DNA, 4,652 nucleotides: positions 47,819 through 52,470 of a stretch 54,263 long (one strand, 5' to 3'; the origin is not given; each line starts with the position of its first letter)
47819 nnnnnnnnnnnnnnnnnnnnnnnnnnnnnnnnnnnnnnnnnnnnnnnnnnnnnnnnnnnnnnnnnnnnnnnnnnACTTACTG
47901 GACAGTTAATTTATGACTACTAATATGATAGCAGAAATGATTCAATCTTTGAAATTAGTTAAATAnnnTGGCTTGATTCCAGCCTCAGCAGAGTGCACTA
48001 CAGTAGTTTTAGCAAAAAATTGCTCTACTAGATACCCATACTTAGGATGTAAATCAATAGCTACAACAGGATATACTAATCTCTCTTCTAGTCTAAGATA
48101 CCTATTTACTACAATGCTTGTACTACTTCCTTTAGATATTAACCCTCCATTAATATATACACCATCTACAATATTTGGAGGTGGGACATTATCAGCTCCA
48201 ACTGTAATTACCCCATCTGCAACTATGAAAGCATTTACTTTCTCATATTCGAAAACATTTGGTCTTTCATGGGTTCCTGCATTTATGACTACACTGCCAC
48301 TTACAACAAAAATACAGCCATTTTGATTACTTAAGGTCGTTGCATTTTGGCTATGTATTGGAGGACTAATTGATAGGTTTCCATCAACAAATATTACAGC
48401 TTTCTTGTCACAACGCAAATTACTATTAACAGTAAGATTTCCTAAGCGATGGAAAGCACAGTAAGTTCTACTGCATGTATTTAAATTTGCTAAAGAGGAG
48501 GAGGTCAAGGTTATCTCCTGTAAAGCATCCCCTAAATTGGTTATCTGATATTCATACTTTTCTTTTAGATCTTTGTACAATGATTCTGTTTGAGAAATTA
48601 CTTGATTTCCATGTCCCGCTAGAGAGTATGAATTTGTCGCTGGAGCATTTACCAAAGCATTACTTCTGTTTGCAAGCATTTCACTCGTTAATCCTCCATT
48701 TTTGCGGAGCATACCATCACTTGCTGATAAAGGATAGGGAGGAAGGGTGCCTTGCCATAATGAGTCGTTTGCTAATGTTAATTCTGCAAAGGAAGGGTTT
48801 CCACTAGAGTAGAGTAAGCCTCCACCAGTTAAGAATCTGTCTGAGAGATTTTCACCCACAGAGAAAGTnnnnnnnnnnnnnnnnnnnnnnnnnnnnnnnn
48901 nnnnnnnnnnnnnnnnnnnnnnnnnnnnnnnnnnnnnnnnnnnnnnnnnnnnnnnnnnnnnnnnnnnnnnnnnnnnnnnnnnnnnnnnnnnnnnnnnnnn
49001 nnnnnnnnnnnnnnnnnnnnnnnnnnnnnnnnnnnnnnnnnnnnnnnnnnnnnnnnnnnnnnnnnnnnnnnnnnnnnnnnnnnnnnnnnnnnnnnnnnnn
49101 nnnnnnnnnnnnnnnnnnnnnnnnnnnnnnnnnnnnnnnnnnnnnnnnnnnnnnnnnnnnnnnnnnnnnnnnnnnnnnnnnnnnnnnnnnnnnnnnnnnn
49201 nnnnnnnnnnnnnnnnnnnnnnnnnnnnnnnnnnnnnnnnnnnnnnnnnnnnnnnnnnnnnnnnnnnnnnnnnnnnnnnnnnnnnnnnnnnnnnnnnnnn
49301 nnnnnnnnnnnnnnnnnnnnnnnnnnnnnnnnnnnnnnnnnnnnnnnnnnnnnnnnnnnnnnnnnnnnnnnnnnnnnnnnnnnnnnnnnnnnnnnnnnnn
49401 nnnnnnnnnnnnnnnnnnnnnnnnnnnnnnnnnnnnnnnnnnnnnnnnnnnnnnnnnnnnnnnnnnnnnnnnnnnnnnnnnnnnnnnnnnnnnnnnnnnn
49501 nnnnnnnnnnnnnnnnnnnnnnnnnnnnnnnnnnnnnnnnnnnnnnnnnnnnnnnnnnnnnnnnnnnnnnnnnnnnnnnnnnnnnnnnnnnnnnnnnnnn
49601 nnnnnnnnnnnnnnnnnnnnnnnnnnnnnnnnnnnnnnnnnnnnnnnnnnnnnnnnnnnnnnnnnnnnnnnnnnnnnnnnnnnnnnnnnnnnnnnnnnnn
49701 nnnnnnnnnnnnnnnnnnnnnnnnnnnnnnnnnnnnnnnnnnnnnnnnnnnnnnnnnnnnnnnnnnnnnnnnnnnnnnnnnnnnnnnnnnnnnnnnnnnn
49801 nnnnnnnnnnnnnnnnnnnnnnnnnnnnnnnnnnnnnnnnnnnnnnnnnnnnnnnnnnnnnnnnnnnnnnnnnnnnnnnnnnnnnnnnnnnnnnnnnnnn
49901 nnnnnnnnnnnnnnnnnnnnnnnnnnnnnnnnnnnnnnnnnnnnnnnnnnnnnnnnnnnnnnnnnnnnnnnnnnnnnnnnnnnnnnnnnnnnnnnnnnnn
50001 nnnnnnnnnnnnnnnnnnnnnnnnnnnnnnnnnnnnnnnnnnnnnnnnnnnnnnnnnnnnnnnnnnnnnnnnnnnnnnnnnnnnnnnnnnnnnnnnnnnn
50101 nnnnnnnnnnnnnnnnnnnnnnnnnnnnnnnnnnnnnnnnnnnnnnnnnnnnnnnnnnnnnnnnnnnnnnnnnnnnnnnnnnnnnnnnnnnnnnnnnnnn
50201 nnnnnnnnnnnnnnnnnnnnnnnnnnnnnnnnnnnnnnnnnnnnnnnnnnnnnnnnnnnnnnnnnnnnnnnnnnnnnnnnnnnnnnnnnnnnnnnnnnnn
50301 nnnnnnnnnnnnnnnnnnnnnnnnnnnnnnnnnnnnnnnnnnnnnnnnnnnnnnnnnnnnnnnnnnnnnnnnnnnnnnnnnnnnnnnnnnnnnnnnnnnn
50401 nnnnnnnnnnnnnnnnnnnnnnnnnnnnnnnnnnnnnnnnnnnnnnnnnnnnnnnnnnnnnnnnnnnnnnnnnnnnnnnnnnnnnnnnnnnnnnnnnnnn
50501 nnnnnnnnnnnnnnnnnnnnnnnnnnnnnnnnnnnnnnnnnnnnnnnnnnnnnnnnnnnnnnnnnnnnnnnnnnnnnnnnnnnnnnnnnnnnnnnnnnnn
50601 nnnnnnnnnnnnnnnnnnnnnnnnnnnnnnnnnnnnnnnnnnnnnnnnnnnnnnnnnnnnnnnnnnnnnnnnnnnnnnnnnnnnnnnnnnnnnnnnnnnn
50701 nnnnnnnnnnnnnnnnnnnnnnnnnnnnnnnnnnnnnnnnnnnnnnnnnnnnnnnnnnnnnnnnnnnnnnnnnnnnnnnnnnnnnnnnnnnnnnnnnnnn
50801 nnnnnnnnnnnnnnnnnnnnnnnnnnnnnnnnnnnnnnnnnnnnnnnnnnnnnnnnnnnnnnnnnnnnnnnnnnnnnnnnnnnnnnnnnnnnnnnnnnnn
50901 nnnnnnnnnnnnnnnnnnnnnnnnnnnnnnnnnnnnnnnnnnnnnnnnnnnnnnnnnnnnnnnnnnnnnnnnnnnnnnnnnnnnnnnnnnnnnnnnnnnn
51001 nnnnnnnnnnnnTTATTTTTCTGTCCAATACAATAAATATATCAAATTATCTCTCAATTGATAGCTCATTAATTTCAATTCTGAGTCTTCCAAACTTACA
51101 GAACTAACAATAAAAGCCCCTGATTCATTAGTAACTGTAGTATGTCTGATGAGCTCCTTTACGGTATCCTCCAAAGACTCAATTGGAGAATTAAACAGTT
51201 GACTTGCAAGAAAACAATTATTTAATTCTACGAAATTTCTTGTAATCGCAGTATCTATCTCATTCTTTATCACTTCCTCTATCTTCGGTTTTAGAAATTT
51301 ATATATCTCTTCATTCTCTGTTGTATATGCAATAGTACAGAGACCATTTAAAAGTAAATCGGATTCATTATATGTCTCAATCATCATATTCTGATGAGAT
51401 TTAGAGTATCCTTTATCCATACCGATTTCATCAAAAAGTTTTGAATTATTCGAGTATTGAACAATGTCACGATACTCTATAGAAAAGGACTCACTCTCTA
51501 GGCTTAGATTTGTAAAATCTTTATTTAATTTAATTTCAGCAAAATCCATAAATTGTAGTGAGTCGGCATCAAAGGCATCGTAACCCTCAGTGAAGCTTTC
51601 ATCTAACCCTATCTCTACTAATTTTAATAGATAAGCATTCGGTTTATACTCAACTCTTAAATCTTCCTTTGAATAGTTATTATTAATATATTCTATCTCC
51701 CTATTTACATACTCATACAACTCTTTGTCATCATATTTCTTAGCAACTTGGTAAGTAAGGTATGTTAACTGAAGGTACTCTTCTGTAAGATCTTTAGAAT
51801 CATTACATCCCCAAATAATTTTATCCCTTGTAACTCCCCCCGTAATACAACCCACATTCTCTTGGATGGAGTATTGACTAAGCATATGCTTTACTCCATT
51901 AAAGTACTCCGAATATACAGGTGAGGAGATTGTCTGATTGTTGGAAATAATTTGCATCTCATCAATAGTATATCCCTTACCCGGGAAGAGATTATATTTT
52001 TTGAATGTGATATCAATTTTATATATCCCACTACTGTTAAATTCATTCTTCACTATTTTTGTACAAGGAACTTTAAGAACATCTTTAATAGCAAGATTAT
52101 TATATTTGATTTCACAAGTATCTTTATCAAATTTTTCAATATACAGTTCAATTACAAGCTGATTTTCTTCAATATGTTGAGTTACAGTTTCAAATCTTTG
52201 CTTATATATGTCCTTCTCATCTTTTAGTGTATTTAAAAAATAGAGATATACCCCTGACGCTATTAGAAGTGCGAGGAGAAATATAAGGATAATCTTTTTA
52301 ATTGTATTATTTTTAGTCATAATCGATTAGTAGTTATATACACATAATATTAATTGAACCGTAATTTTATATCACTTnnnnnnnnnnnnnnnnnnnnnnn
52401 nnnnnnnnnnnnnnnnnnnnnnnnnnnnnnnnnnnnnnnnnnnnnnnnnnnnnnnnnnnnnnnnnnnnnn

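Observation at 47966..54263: Two paralogous giant secreted proteins and an anchored 435-aa protein encoded directly upstream of pilM-pilN-pilO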

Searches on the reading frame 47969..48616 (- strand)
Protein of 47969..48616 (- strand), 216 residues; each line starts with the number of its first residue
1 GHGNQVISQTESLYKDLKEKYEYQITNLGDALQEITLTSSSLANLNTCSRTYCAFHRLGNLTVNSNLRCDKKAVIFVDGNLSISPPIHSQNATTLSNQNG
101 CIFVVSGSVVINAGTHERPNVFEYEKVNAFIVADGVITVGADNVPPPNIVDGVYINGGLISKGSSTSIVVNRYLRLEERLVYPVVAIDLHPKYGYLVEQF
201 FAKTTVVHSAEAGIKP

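Call 62: predict_structure(alignment_id=A4)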
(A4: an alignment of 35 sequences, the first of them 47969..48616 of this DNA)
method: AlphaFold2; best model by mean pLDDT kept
length: 216 residues; sequences in the alignment: 35
mean_pLDDT: 83.5   pTM: 0.84
mean pLDDT of the five models: 83.5, 82.5, 80.7, 78.6, 78.1
residues with pLDDT >= 90: 104; 70-90: 78; 50-70: 22; < 50: 12
segments of 3 or more residues with pLDDT < 50: 1-6, 206-211
pLDDT, mean of each block of 10 residues (from residue 1): 44 90 92 95 89 97 93 96 92 83 96 78 89 92 72 89 77 77 85 89 56 54
secondary structure, 60 per line:
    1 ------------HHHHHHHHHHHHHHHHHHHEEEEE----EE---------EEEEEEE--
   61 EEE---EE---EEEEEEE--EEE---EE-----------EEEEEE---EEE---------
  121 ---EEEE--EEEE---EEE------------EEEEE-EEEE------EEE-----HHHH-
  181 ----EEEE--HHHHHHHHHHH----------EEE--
elements in order: H13-31 E32-36 E52-58 E61-63 E72-78 E81-83 E100-105 E109-111 E124-127 E130-133 E137-139 E152-156 E158-161 E168-170 H176-179 E185-188 H191-201 E212-214

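Call 64: fold_search(model_id=the predicted structure, library=pdb)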
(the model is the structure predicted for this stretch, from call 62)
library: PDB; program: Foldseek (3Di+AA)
matches with E <= 10: 72; with E <= 0.001: 0
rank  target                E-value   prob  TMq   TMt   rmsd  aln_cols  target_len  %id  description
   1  1g97                  1.6e-01  0.06  0.12  0.07  14.8       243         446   10  S.PNEUMONIAE GLMU COMPLEXED WITH UDP-N-ACETYLGLUCOSAMINE AND MG2+ (released 2001-05-22)
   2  5uyt_B                3.2e-01  0.80  0.37  0.21   6.2       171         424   16  Crystal structure of ice binding protein from an Antarctic bacterium Flavobacteriaceae (released 2017-10-25)
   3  3vbj_C                3.5e-01  0.09  0.15  0.16  12.8       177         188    6  Crystal Structure of AntD, an N-acyltransferase from Bacillus cereus in complex with dTDP and 3-hydroxybutyryl-CoA (released 2012-01-25)
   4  3vbm_A                3.7e-01  0.11  0.17  0.19  12.3       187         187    7  Crystal Structure of the S84T mutant of AntD, an N-acyltransferase from Bacillus cereus in complex with dTDP and Coenz (released 2012-01-25)
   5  3vbm_E                5.6e-01  0.06  0.15  0.15  12.6       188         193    7  Crystal Structure of the S84T mutant of AntD, an N-acyltransferase from Bacillus cereus in complex with dTDP and Coenz (released 2012-01-25)
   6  1hm8_A                7.6e-01  0.03  0.15  0.09  16.0       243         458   10  CRYSTAL STRUCTURE OF S.PNEUMONIAE N-ACETYLGLUCOSAMINE-1-PHOSPHATE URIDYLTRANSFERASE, GLMU, BOUND TO ACETYL COENZYME A (released 2001-11-30)
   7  3twd_A                8.0e-01  0.04  0.14  0.14  15.6       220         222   10  glmuC1 in complex with an antibacterial inhibitor (released 2011-10-19)
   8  4aa7_B                8.4e-01  0.04  0.14  0.13  15.4       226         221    9  E.coli GlmU in complex with an antibacterial inhibitor (released 2012-08-15)
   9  5b5h                  1.0e+00  0.84  0.41  0.40   4.1       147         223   15  Hydrophobic ice-binding site confer hyperactivity on antifreeze protein from a snow mold fungus (released 2016-09-28)
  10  3vbk_A                1.0e+00  0.06  0.15  0.17  12.6       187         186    7  Crystal Structure of the S84A mutant of AntD, an N-acyltransferase from Bacillus cereus in complex with dTDP-4-amino-4 (released 2012-01-25)
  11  6eio                  1.1e+00  0.41  0.37  0.36   6.6       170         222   12  Crystal structure of an ice binding protein from an Antarctic Biological Consortium (released 2018-03-28)
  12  3vbl_C                1.1e+00  0.05  0.16  0.17  12.6       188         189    8  Crystal Structure of the S84C mutant of AntD, an N-acyltransferase from Bacillus cereus in complex with dTDP-4-amino-4 (released 2012-01-25)
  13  4aaw                  1.2e+00  0.02  0.13  0.08  14.9       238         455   10  S.pneumoniae GlmU in complex with an antibacterial inhibitor (released 2012-02-15)
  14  3vbp_A                1.3e+00  0.06  0.16  0.18  12.8       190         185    8  Crystal Structure of the D94N mutant of AntD, an N-acyltransferase from Bacillus cereus in complex with dTDP and Coenz (released 2012-01-25)
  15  4nu3_B                1.3e+00  0.38  0.35  0.33   6.9       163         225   13  Crystal structure of mFfIBP, a capping head region swapped mutant of ice-binding protein (released 2014-04-16)
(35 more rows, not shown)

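Call 93: fold_search(model_id=the predicted structure, library=viral)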
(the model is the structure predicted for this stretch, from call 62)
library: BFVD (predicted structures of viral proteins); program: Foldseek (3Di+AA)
matches with E <= 10: 112; with E <= 0.001: 0
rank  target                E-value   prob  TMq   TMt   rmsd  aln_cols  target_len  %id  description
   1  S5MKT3                1.3e-01  0.33  0.26  0.16   9.3       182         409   11  LEF-7 [Choristoneura rosaceana nucleopolyhedrovirus]
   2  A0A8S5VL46            2.5e-01  0.57  0.27  0.14   9.5       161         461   11  Uncharacterized protein [Ackermannviridae sp.]
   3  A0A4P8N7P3            5.4e-01  0.10  0.22  0.19  11.9       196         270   12  Uncharacterized protein [Rheinheimera phage vB_RspM_Barba19A]
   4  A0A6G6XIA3            9.1e-01  0.02  0.15  0.04  15.0       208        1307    9  (no name in the UniProt tables at hand)
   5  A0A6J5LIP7            1.2e+00  0.06  0.21  0.21  10.3       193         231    7  Uncharacterized protein [uncultured Caudovirales phage]
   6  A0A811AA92            1.3e+00  0.02  0.14  0.11  15.5       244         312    9  (no name in the UniProt tables at hand)
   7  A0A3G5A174            1.4e+00  0.01  0.11  0.12  20.8       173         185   10  Uncharacterized protein [Harvfovirus sp.]
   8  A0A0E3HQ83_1          1.6e+00  0.04  0.19  0.08  11.6       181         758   13  Baseplate wedge initiator [Synechococcus phage ACG-2014f]
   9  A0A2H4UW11            1.6e+00  0.02  0.12  0.16  15.6       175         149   11  Transmembrane protein [Bodo saltans virus]
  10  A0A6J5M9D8            1.8e+00  0.06  0.22  0.19   8.5       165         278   13  Uncharacterized protein [uncultured Caudovirales phage]
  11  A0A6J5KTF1            2.1e+00  0.03  0.18  0.13  11.2       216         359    7  Uncharacterized protein [uncultured Caudovirales phage]
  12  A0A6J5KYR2            2.1e+00  0.01  0.12  0.11  20.4       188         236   13  Uncharacterized protein [uncultured Caudovirales phage]
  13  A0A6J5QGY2            2.3e+00  0.04  0.16  0.15  19.4       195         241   13  Uncharacterized protein [uncultured Caudovirales phage]
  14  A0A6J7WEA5            2.3e+00  0.01  0.10  0.09  19.9       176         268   12  Uncharacterized protein [uncultured Caudovirales phage]
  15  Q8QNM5                2.4e+00  0.05  0.25  0.12  12.2       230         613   10  EsV-1-39 [Ectocarpus siliculosus virus 1 (isolate New Zealand/Kaikoura/1988)]
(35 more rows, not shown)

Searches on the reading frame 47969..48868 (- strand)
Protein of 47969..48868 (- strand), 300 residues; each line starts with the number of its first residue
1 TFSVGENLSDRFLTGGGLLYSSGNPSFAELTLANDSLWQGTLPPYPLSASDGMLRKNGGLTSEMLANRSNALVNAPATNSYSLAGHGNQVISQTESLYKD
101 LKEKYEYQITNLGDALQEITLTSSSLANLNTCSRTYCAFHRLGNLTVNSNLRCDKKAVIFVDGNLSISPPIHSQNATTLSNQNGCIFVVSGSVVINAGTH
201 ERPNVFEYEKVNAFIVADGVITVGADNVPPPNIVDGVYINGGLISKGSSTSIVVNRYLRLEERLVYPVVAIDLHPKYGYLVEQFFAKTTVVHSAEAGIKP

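Call 49: find_homologous_proteins(query=A3, max_evalue=0.001)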
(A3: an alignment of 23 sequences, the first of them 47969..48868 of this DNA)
Query A3 (23 sequences) (300 aa, profile of the alignment): 9 proteins with E <= 0.001 among 6695 candidates.
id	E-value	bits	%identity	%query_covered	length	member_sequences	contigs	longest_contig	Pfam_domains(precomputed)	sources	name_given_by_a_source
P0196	3.8e-70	255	42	99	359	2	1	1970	-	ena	-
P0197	8.6e-70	254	40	99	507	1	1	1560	-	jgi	-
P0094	9.1e-69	250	38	100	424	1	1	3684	-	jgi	-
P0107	2.3e-68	249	54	100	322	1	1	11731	-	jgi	jgi:hypothetical protein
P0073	9.4e-67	244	42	99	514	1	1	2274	-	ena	-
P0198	2.2e-66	243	39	99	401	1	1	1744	-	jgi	jgi:hypothetical protein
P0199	1.5e-64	237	41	99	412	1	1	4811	-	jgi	jgi:hypothetical protein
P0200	1.0e-62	230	39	96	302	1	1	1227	-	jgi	-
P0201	3.0e-55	206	43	69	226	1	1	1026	-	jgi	jgi:hypothetical protein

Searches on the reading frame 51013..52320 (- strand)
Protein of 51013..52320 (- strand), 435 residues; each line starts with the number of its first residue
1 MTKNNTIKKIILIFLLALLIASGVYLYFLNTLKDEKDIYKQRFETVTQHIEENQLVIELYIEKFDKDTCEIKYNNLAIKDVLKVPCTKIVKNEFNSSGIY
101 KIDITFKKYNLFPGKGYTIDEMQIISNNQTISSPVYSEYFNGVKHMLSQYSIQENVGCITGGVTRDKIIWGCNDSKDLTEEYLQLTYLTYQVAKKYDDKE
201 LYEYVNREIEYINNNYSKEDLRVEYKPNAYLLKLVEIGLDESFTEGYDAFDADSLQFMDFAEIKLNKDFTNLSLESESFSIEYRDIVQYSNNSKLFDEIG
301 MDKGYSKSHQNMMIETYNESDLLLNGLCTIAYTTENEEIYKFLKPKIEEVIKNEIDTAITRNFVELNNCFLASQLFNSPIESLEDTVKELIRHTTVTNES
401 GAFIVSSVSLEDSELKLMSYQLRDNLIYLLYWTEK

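Call 5: search_protein_families(library=pfam, proteins=[window:51013-52320:-], max_evalue=1)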
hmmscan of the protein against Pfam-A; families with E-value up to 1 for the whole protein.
window:51013-52320:- (435 aa): 2 families
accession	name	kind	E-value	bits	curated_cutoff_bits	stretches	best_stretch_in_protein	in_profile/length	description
PF11418.13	Scaffolding_pro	-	0.009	17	25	1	264-319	37-90/100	Phi29 scaffolding protein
PF22180.2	RH3_dom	-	0.047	14.2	27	0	249-272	13-36/66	RH3 domain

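Call 6: search_protein_families(library=ncbifam, proteins=[window:51013-52320:-], max_evalue=1)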
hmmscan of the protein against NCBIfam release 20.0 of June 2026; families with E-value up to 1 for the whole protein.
window:51013-52320:- (435 aa): 2 families
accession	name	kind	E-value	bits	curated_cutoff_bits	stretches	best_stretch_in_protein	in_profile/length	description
NF041828.1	hydrophobin_BslB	equivalog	0.0035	17.2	225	0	213-255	46-85/157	biofilm surface layer hydrophobin BslB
NF008463.0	PRK11347.1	equivalog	0.0075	16.5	101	1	90-149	5-58/83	antitoxin ChpS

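Call 23: find_homologous_proteins(query=window:51013-52320:-)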
Query window:51013-52320:- (435 aa): 1 proteins with E <= 0.001 among 6487 candidates.
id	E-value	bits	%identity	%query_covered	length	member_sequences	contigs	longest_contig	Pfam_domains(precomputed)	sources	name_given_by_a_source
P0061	9.2e-281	949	100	100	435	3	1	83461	-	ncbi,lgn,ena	-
